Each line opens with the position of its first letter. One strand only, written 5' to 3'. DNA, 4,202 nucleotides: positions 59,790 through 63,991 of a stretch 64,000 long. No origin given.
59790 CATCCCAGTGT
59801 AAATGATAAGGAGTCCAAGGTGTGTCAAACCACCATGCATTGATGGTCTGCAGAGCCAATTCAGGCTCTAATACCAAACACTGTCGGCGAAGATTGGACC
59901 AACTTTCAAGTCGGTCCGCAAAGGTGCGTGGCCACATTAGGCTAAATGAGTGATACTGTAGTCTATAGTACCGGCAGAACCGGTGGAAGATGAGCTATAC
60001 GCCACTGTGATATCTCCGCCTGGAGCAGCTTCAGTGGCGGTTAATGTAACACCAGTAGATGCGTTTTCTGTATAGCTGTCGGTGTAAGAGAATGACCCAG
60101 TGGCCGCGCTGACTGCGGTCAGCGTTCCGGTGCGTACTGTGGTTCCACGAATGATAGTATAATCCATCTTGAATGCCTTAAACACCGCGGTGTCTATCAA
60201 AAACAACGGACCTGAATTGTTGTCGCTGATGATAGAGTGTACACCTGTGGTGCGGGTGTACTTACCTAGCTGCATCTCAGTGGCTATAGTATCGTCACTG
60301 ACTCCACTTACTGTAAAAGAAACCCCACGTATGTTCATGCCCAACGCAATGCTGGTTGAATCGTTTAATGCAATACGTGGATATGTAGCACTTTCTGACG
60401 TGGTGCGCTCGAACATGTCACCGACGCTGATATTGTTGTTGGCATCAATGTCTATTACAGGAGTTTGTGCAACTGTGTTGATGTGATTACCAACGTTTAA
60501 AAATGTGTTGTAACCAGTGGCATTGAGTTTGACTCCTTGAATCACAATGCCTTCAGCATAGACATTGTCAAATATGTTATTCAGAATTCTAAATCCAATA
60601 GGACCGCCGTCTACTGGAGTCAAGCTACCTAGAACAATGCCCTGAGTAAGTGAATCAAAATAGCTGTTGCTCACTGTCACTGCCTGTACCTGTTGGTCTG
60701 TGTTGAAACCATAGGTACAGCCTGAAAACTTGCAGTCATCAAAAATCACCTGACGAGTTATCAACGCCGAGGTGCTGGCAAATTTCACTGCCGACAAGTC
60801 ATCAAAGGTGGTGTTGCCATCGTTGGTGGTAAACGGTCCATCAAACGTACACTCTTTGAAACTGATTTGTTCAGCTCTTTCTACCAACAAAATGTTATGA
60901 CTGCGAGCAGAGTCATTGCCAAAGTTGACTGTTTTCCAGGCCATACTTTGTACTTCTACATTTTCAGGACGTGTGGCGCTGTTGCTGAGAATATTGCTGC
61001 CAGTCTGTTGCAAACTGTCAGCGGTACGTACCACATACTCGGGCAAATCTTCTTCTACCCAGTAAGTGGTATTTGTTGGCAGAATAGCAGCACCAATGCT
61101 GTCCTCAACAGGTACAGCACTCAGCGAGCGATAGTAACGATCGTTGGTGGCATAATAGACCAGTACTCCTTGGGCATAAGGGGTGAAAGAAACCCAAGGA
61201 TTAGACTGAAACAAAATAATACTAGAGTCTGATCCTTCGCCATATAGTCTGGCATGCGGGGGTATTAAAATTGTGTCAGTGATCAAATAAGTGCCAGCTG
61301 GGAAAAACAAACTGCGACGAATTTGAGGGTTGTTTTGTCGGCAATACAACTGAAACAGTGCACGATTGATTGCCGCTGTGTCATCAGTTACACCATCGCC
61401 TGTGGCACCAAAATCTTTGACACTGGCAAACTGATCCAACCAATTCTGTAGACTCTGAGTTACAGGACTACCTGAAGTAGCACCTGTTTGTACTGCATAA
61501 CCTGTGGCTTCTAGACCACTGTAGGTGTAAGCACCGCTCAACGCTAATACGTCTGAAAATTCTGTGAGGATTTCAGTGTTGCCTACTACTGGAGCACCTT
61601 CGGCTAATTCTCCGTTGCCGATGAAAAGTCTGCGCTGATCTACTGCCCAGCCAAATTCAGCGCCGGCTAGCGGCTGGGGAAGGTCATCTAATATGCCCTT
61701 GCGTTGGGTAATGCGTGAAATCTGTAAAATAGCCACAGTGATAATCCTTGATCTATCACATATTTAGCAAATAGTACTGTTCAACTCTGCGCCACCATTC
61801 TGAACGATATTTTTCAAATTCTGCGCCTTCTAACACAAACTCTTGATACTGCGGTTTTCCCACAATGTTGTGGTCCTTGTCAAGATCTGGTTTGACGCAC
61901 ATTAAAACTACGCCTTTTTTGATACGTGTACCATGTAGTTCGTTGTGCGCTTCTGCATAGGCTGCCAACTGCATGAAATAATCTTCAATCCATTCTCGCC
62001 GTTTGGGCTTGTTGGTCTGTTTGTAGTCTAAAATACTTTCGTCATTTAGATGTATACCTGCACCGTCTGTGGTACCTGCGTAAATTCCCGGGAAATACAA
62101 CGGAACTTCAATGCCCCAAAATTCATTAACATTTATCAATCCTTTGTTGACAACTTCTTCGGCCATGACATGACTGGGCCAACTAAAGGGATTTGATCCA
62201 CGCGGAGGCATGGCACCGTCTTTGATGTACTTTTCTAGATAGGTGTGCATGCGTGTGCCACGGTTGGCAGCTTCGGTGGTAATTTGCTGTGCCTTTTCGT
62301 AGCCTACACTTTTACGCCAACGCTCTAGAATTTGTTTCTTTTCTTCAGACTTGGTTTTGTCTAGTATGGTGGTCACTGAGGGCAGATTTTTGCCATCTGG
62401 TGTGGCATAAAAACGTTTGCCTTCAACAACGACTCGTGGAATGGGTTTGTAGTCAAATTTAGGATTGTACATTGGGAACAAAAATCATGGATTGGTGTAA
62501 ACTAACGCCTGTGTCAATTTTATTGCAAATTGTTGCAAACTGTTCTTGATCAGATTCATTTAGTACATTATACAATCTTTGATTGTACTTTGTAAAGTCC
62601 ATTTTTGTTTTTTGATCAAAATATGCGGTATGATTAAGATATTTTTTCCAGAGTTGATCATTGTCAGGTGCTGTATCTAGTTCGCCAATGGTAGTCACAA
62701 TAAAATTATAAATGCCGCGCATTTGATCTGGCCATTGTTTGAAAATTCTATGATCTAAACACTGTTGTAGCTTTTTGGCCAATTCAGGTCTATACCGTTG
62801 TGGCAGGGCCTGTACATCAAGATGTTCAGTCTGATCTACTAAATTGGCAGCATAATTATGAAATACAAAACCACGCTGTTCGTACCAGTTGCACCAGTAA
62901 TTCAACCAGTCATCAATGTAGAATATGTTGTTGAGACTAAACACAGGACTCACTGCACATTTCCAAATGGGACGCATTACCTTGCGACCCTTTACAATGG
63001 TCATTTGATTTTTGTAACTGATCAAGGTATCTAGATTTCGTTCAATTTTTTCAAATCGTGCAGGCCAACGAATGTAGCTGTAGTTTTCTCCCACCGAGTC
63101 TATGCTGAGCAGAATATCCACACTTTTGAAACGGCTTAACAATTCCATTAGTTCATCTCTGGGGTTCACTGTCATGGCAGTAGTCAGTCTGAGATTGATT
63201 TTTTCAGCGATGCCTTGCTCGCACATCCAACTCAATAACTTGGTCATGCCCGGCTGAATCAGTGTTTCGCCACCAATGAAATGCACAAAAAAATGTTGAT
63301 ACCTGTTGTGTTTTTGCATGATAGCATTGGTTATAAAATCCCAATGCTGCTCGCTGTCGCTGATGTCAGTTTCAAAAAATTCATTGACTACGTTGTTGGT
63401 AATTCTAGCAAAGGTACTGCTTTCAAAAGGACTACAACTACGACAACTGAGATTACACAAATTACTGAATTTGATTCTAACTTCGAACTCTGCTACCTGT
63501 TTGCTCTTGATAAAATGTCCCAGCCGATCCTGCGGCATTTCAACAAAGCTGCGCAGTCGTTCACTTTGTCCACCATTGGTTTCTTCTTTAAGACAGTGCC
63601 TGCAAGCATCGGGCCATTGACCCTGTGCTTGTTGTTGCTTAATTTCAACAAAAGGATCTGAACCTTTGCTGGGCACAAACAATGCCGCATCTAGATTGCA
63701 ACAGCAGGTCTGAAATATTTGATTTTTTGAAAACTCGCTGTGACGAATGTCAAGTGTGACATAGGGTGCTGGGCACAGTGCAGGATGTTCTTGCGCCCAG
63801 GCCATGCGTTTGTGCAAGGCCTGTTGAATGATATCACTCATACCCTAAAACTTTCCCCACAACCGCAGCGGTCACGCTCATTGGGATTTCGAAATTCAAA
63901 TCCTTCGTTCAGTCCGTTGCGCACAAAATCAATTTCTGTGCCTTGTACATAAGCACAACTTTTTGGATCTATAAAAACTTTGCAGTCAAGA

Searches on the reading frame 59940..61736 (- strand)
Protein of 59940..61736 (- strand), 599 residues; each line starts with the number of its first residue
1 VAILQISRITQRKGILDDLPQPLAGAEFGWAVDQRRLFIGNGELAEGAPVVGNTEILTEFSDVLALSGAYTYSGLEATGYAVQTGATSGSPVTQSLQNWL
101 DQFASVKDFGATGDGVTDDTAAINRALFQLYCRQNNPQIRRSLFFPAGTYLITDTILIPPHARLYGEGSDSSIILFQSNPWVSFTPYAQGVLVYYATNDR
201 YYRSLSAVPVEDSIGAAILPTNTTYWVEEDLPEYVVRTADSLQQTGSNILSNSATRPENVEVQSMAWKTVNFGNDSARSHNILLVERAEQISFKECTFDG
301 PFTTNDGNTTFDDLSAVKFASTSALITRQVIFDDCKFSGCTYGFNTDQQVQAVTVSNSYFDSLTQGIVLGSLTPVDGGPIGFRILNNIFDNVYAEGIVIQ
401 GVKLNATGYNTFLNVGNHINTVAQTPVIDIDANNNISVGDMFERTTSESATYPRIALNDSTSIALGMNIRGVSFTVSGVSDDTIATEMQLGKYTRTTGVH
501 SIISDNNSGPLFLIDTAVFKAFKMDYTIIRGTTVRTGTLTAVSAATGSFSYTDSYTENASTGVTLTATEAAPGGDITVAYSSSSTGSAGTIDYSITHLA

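Call 13: search_protein_families(library=pfam, proteins=[window:59940-61736:-], max_evalue=0.001)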
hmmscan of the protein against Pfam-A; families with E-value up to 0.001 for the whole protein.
window:59940-61736:- (599 aa): 1 family
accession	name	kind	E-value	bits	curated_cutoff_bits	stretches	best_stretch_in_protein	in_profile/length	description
PF12708.12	Pect-lyase_RHGA_epim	-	9.3e-21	75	27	1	103-367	1-212/213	Rhamnogalacturonase A/epimerase, pectate lyase-like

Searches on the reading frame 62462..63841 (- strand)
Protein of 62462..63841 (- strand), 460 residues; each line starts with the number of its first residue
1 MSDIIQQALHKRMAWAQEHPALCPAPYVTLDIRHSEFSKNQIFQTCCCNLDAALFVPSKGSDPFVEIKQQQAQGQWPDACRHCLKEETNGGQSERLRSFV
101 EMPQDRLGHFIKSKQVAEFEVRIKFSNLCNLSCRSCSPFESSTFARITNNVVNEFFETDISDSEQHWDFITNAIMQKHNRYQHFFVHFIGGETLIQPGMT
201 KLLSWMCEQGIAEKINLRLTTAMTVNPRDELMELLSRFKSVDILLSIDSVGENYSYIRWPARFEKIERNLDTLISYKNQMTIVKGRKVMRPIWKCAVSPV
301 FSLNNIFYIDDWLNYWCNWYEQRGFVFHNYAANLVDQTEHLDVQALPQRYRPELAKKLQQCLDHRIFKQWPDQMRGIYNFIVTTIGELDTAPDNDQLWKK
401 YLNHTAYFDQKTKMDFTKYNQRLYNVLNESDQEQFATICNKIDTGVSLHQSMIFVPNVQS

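Call 13: search_protein_families(library=pfam, proteins=[window:62462-63841:-], max_evalue=0.001)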
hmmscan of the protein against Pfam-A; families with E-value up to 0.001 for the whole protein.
window:62462-63841:- (460 aa): 1 family
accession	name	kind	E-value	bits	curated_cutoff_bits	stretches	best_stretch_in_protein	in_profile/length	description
PF04055.27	Radical_SAM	-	3.4e-08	34.3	29.5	1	123-276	1-139/166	Radical SAM superfamily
